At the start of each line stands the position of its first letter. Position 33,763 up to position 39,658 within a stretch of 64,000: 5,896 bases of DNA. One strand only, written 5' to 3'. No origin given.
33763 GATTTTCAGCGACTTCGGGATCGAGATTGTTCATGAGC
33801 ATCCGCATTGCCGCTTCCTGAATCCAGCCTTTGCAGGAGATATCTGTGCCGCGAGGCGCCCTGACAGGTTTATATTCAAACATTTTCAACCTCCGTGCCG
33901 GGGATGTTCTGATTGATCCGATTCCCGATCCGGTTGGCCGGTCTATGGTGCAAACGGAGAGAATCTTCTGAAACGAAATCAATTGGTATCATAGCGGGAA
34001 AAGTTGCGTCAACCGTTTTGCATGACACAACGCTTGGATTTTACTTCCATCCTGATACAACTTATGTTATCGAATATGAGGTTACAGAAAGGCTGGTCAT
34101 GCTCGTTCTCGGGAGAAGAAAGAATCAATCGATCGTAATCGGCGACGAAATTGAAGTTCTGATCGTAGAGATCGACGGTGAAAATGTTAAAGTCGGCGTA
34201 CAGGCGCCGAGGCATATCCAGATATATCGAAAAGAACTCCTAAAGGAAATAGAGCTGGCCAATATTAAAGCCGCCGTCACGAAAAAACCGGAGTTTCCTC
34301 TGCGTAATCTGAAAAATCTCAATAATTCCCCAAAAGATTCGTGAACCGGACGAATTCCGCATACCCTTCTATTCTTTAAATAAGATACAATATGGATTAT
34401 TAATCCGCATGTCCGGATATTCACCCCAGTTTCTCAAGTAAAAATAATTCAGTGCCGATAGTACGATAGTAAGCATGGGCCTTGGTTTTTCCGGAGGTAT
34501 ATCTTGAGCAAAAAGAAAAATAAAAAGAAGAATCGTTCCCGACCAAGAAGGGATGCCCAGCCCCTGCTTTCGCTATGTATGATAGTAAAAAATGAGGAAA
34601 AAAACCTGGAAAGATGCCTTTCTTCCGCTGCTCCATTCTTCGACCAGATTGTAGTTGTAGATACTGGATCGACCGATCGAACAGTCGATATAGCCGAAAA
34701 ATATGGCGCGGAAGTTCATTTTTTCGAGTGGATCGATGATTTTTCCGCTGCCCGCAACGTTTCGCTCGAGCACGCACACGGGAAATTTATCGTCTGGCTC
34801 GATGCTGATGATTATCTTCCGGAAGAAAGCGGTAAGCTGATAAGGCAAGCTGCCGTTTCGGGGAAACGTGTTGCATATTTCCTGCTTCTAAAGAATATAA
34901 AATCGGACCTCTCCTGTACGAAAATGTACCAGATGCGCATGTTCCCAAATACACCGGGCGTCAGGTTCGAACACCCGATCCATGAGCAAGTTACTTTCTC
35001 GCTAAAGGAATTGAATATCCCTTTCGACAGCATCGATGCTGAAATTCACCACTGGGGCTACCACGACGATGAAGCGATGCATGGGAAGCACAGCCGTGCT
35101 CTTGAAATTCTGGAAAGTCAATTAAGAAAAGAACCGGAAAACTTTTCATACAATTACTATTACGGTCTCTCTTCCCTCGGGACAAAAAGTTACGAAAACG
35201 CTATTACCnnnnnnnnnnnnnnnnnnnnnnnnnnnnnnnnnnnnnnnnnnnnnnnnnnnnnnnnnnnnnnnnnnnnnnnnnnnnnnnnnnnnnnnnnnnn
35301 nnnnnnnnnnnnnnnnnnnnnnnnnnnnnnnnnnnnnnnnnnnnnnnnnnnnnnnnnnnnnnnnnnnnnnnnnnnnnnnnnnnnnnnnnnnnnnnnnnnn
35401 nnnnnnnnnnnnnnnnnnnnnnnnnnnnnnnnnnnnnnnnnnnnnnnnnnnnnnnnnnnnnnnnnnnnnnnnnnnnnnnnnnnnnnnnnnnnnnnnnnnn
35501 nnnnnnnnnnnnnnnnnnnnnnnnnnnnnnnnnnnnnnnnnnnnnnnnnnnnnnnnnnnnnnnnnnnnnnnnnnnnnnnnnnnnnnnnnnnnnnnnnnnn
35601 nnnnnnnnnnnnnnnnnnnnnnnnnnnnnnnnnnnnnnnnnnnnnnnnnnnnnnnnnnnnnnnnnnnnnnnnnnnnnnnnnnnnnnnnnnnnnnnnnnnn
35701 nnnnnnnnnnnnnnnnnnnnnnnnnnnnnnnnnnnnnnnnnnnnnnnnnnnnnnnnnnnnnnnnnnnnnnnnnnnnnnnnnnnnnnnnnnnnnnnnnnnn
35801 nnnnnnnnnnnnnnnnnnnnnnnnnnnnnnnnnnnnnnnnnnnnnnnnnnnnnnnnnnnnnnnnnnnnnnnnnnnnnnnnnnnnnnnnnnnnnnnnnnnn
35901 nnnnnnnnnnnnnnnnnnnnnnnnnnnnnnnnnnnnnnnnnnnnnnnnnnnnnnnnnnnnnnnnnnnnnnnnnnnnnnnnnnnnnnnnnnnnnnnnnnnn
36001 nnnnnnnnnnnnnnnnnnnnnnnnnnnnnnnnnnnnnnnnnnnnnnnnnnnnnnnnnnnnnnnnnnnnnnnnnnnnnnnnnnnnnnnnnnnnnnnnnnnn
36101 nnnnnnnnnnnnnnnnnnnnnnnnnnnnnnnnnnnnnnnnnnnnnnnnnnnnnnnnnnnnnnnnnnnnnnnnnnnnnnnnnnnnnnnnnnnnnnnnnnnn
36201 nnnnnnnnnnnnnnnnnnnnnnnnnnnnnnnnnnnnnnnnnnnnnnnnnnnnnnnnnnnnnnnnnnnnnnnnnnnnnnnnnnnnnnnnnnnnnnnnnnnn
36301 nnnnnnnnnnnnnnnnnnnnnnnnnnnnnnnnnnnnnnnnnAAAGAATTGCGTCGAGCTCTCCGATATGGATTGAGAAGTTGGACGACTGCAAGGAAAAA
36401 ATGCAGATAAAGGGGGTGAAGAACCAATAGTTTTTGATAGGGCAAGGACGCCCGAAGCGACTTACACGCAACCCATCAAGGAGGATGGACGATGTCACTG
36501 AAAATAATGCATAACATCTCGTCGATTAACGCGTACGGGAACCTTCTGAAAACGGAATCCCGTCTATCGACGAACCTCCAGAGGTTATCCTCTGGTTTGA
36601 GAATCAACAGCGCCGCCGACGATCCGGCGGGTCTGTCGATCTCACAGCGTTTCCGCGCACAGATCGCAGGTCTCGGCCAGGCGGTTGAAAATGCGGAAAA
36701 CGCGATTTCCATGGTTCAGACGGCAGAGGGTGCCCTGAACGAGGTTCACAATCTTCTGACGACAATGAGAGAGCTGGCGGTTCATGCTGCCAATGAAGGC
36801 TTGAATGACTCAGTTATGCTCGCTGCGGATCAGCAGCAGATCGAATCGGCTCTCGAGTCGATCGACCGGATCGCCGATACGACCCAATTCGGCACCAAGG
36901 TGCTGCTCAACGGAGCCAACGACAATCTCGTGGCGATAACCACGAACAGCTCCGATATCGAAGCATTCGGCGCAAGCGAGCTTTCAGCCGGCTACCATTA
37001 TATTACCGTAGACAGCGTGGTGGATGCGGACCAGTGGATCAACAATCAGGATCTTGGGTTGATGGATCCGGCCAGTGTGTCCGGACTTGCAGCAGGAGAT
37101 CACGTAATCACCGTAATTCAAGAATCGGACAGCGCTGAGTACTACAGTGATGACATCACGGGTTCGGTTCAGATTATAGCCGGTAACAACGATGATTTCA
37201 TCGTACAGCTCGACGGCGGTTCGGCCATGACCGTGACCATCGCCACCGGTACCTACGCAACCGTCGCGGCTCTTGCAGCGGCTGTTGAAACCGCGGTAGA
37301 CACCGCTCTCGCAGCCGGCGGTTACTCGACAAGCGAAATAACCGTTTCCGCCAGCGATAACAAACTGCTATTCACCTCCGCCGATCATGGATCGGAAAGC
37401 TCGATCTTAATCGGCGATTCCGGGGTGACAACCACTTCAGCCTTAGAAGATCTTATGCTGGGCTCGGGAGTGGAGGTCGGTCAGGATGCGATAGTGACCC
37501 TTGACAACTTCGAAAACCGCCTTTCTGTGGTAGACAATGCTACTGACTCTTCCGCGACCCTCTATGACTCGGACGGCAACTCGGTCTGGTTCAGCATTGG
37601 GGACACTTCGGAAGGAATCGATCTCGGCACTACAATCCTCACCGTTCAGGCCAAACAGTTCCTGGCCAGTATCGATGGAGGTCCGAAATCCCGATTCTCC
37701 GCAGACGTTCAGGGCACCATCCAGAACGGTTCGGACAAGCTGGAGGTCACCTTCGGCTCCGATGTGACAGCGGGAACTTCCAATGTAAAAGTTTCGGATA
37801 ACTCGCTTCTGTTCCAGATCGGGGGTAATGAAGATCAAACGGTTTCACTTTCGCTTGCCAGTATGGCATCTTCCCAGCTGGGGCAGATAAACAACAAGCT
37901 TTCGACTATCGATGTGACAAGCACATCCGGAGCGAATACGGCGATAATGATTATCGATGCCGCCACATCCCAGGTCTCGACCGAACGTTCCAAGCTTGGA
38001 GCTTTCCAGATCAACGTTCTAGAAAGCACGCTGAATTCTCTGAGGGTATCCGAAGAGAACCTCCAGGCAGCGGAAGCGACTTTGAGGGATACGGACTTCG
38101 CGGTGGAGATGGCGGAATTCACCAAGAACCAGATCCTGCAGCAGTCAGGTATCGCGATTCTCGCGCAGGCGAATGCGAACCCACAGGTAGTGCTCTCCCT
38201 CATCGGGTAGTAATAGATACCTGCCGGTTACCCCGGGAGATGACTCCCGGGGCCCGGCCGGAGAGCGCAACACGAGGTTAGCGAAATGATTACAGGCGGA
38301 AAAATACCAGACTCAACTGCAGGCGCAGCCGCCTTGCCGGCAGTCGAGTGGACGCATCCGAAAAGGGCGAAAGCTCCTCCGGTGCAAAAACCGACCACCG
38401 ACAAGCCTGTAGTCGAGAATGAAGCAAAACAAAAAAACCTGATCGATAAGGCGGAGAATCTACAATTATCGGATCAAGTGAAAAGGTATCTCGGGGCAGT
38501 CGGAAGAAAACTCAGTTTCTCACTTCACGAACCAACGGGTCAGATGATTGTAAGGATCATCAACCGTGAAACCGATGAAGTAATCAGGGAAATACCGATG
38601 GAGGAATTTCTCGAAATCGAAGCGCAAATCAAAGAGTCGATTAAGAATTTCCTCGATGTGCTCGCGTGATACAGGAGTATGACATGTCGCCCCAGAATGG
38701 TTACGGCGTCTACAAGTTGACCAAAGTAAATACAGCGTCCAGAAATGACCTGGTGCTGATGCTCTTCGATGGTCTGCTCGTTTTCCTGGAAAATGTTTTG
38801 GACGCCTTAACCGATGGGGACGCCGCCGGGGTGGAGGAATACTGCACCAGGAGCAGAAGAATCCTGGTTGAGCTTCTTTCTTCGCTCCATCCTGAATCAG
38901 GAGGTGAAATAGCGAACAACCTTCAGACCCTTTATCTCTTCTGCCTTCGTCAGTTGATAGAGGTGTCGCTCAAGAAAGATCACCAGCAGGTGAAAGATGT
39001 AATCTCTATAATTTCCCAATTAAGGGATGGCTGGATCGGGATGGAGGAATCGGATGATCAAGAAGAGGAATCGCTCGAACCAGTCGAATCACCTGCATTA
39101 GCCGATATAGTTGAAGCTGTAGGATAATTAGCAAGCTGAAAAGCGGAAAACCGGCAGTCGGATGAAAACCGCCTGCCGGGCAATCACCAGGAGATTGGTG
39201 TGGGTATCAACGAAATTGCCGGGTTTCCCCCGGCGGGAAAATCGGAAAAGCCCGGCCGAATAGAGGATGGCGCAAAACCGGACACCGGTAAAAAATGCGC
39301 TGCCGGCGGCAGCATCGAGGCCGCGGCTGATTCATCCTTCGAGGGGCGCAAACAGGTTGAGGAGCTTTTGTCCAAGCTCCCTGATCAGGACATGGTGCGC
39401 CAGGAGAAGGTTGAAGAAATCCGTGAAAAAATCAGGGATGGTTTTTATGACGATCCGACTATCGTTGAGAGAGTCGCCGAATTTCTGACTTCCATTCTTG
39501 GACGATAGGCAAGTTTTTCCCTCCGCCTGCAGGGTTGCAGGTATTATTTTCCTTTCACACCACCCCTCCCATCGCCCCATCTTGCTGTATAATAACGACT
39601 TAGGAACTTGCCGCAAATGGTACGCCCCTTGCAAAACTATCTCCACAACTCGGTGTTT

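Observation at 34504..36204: GmaR-like GT2-TPR fusion at the head of the flagellin locus: candidate flagellin O-glycosyltransferase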

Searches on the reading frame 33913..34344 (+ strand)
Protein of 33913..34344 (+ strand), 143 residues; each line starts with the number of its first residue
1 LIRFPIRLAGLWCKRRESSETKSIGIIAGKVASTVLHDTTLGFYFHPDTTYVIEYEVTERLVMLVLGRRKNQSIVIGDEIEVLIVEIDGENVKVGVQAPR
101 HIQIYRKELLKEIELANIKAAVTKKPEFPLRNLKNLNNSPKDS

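Call 3: search_protein_families(library=pfam, proteins=[window:33913-34344:+], max_evalue=0.01)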
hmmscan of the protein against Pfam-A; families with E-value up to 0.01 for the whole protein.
window:33913-34344:+ (143 aa): 1 family
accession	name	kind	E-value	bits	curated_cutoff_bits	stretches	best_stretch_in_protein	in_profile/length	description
PF02599.21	CsrA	-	3.7e-21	75.3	27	1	63-114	1-52/53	Global regulator protein family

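Call 4: search_protein_families(library=ncbifam, proteins=[window:33913-34344:+], max_evalue=0.01)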
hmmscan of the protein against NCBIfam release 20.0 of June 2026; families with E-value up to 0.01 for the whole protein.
window:33913-34344:+ (143 aa): 3 families
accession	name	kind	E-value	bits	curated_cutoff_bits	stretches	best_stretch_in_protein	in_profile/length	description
NF002469.0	PRK01712.1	equivalog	6.2e-20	71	73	1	63-118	1-56/65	carbon storage regulator CsrA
TIGR00202.1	csrA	equivalog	1.2e-19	70.2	70.1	1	63-124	1-62/69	carbon storage regulator CsrA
NF001844.0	PRK00568.1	equivalog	5.7e-15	55.1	106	1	63-134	1-71/76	carbon storage regulator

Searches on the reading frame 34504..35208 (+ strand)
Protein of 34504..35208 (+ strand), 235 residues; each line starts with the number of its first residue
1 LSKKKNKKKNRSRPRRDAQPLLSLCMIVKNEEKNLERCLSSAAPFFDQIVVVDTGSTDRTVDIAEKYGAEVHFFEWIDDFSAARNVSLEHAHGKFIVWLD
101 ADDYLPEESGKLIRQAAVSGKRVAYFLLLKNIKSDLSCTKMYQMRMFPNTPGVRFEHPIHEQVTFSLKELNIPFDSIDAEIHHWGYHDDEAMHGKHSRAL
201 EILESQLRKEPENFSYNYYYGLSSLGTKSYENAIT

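Call 14: find_related_loci(query=A1, collection=genome_contigs, flank=10000)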
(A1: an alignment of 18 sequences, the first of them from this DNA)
Query A1 (235 aa) in genome_contigs; peptide patterns used: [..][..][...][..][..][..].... (x = any residue, [..] = any of these).
600 stretches matched a pattern (row limit reached: there are more); 600 encode a relative of the query (tblastn E <= 1e-3); the best 80 are kept; 80 distinct loci.
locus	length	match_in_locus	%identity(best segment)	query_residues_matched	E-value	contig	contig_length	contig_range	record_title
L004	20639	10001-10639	48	14-227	3e-60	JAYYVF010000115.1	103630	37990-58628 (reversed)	MAG: Candidatus Latescibacterota bacterium isolate XB_MAG106 DB_MAG106_0115, whole genome shotgun sequence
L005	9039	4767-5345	50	22-214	2e-59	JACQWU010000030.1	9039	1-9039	MAG: Candidatus Desantisbacteria bacterium isolate NC_groundwater_1497_Pr4_B-0.1um_33_3 SR1-18-B1_scaffold_47228, whole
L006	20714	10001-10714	44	2-233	1e-57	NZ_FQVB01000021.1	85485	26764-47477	Desulfacinum infernum DSM 9756, whole genome shotgun sequence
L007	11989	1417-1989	48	22-214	4e-57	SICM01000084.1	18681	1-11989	MAG: Candidatus Latescibacterota bacterium isolate Baikal-deep-G205 BACOMB-C14194, whole genome shotgun sequence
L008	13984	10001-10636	45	20-233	2e-56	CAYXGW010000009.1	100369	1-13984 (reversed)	MAG TPA_asm: uncultured Deferribacteres bacterium isolate binchicken_co182_195 genome assembly, contig: NODE_18_length_1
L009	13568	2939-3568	44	22-233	3e-55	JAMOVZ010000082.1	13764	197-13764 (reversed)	MAG: Desulfobacterales bacterium isolate PIR-30_metabat2_scaf2bin.099 PIR-30_scaffold_1559_c1, whole genome shotgun sequ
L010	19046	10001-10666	41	11-234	1e-54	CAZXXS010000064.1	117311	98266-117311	MAG TPA_asm: uncultured Cytophagia bacterium isolate binchicken_co219_432 genome assembly, contig: k141_1615196, whole g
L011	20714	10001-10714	42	1-234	2e-54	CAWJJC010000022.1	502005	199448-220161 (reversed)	MAG: uncultured delta proteobacterium isolate MFD05442.bin.2.211 genome assembly, contig: contig_42070, whole genome sho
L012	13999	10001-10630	46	22-233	2e-53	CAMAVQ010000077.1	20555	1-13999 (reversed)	MAG: Gemmatimonas phototrophica isolate MaH-09apr19-249 genome assembly, contig: MaH-09apr19-C6205, whole genome shotgun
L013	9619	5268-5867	46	22-223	9e-54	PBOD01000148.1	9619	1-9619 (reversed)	MAG: Gemmatimonadetes bacterium isolate RS822 19818, whole genome shotgun sequence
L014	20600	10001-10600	46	22-223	9e-52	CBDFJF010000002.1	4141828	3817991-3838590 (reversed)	MAG: Candidatus Latescibacterota bacterium isolate 2442682d-f16a-428c-a5e0-e062f027b5fd genome assembly, contig: contig_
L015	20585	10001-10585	47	22-213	8e-50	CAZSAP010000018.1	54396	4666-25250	MAG TPA_asm: uncultured bacterium isolate binchicken_co269_236 genome assembly, contig: NODE_522_length_54396_cov_61.470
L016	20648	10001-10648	43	22-234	9e-50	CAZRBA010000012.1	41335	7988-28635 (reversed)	MAG TPA_asm: uncultured Caldithrix sp. isolate binchicken_co219_178 genome assembly, contig: k141_1150710, whole genome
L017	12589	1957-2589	43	22-234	1e-48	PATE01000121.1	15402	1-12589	MAG: Gemmatimonadetes bacterium isolate SAT162 MHASMcontig_478688, whole genome shotgun sequence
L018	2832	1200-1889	40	10-234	2e-47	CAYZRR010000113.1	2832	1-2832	MAG TPA_asm: uncultured Thermodesulfobacteriota bacterium isolate binchicken_co25_115 genome assembly, contig: k141_2740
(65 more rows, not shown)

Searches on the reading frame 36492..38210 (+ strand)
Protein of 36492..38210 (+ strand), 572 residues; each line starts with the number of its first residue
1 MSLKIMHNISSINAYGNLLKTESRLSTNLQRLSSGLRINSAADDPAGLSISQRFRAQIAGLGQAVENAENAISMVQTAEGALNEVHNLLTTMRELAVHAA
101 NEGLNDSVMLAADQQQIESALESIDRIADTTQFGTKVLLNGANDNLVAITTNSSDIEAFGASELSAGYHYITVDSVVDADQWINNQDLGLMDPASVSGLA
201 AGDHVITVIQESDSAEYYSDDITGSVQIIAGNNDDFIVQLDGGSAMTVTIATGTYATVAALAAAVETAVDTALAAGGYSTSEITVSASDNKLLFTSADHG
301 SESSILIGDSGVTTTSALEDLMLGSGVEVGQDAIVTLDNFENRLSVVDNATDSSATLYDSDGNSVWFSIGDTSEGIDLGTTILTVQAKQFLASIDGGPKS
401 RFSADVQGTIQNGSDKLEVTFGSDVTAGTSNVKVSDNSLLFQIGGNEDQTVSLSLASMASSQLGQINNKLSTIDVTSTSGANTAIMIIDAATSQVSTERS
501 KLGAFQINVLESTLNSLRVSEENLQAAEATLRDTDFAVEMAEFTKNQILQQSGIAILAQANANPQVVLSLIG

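Call 3: search_protein_families(library=pfam, proteins=[window:36492-38210:+], max_evalue=0.01)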
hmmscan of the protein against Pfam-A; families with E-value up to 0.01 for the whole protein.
window:36492-38210:+ (572 aa): 2 families
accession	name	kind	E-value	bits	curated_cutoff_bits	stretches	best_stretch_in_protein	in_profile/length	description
PF00669.25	Flagellin_N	-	2.1e-37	128.7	26.6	1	5-143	1-138/139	Bacterial flagellin N-terminal helical region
PF00700.27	Flagellin_C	-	1.1e-21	77.3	23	1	486-571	2-86/86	Bacterial flagellin C-terminal helical region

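Call 4: search_protein_families(library=ncbifam, proteins=[window:36492-38210:+], max_evalue=0.01)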
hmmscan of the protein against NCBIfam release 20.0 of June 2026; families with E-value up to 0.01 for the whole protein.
window:36492-38210:+ (572 aa): 27 families (the best 25 are shown)
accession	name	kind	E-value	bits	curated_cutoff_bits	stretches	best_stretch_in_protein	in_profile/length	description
NF009446.0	PRK12804.1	subfamily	5e-65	219.9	352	2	4-153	2-151/301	flagellin Hag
NF009448.0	PRK12806.1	equivalog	7.1e-64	216.3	531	2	5-155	5-155/475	flagellin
NF009444.0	PRK12802.1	equivalog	1.1e-62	212.2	332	2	1-152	1-152/282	flagellin domain-containing protein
NF005294.0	PRK06819.1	subfamily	4.2e-56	191.1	387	2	5-354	5-317/376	FliC/FljB family flagellin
NF006466.0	PRK08869.1-1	subfamily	8.8e-55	186.7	426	2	1-143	1-142/377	flagellin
NF006468.0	PRK08869.1-3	subfamily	1.9e-53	181.9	436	2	1-153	1-153/378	polar flagellin E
NF006467.0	PRK08869.1-2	subfamily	1e-51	176.3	443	2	4-352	4-322/400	flagellin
NF006469.0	PRK08869.1-4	equivalog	1.8e-51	175.7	627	2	1-174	1-180/377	flagellin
NF005953.0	PRK08026.1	subfamily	2.7e-50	172.5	619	1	10-571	10-546/548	FliC/FljB family flagellin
NF038071.1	lat_flg_LafA_2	exception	4.4e-49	167.4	365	2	1-144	1-143/284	lateral flagellin LafA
NF010115.0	PRK13588.1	subfamily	9.5e-47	160.1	503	2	1-145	1-144/514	flagellin B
NF009449.0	PRK12807.1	subfamily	7.4e-45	153.7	347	2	4-181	2-180/287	flagellin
NF006470.0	PRK08869.1-5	equivalog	1.9e-43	149.2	423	2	3-144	2-142/388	flagellin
NF006264.0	PRK08411.1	subfamily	1.1e-41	143.3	729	2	1-145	1-144/572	flagellin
NF009450.0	PRK12808.1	equivalog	9.7e-41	140.8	476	2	4-157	2-153/476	flagellin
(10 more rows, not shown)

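Call 17: list_cluster_members(proteins=[P0001, window:36492-38210:+])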
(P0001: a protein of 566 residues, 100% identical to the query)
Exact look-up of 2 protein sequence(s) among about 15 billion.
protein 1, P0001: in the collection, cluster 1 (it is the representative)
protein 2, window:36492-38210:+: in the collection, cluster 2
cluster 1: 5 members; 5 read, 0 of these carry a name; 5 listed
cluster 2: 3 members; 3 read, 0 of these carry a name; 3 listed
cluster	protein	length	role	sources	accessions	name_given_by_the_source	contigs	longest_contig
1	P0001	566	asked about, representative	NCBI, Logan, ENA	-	-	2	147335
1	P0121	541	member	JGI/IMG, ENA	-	-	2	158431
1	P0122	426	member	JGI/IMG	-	-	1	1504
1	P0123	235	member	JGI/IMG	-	-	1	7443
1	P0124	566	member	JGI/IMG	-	-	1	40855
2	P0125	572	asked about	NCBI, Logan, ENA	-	-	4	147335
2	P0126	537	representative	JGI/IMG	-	-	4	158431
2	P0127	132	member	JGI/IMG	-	-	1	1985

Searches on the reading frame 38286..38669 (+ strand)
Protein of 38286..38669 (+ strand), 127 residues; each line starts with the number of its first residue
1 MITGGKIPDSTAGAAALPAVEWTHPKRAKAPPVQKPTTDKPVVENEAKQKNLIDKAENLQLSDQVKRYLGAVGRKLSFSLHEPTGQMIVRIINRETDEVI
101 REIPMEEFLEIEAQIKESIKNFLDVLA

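Call 3: search_protein_families(library=pfam, proteins=[window:38286-38669:+], max_evalue=0.01)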
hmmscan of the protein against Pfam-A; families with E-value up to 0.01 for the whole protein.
window:38286-38669:+ (127 aa): 2 families
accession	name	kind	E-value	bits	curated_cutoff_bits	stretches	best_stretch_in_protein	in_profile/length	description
PF03646.20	FlaG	-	1.1e-17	64.4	23.8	1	32-122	8-98/101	FlaG protein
PF05149.17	Flagellar_rod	-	0.0044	17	23.4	1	21-123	32-120/287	Paraflagellar rod protein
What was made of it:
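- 38286..38669 (+): flaG. PF03646 (call 3)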

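Call 4: search_protein_families(library=ncbifam, proteins=[window:38286-38669:+], max_evalue=0.01)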
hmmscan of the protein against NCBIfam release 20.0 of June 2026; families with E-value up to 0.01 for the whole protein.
window:38286-38669:+ (127 aa): 3 families
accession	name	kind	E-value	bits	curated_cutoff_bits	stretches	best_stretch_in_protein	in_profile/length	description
NF006465.1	PRK08868.1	equivalog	1.3e-12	48.3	154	1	25-117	39-130/134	flagellar protein FlaG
NF005834.1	PRK07738.1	equivalog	2.4e-11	44.1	107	1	38-124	28-114/117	flagellar protein FlaG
NF006281.0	PRK08452.1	equivalog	1.4e-08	35.1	117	1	43-119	42-116/124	flagella length regulator FlaG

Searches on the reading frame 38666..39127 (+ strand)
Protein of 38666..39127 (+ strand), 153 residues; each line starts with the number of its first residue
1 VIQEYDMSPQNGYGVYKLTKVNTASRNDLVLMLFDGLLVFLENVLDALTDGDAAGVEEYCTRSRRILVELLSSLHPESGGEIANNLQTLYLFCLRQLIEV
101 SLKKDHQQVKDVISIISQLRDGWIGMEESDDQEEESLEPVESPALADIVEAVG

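Call 3: search_protein_families(library=pfam, proteins=[window:38666-39127:+], max_evalue=0.01)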
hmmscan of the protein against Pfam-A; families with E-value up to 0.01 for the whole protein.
window:38666-39127:+ (153 aa): 1 family
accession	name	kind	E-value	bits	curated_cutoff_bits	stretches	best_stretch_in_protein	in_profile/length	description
PF02561.19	FliS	-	6e-30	104.3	26.7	1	15-124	3-112/115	Flagellar protein FliS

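Call 4: search_protein_families(library=ncbifam, proteins=[window:38666-39127:+], max_evalue=0.01)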
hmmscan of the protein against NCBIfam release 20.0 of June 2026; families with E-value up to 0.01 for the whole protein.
window:38666-39127:+ (153 aa): 1 family
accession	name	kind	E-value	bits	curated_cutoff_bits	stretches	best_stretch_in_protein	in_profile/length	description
TIGR00208.1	fliS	equivalog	8.9e-23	80.8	53.75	1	7-124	1-118/124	flagellar export chaperone FliS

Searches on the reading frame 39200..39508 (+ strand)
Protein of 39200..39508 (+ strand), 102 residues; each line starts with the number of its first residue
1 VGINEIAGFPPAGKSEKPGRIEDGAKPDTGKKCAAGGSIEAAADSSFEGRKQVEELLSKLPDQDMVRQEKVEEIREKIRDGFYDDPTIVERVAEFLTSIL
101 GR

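Call 3: search_protein_families(library=pfam, proteins=[window:39200-39508:+], max_evalue=0.01)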
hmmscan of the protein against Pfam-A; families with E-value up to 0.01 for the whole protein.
window:39200-39508:+ (102 aa): 1 family
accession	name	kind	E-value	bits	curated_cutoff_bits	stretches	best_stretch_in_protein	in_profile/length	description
PF04316.19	FlgM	-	3.2e-06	27.7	25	1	51-84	10-43/55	Anti-sigma-28 factor, FlgM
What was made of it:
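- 39200..39508 (+): flgM-like anti-sigma-28 factor (weak match). PF04316, 27.7 bits against a cutoff of 25 (call 3)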

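Call 4: search_protein_families(library=ncbifam, proteins=[window:39200-39508:+], max_evalue=0.01)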
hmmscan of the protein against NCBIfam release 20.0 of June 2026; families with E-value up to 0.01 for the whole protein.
window:39200-39508:+ (102 aa): 1 family
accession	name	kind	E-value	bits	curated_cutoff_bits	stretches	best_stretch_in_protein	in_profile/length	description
TIGR03824.1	FlgM_jcvi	equivalog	1.4e-05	25.8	40.75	1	33-83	38-82/98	flagellar biosynthesis anti-sigma factor FlgM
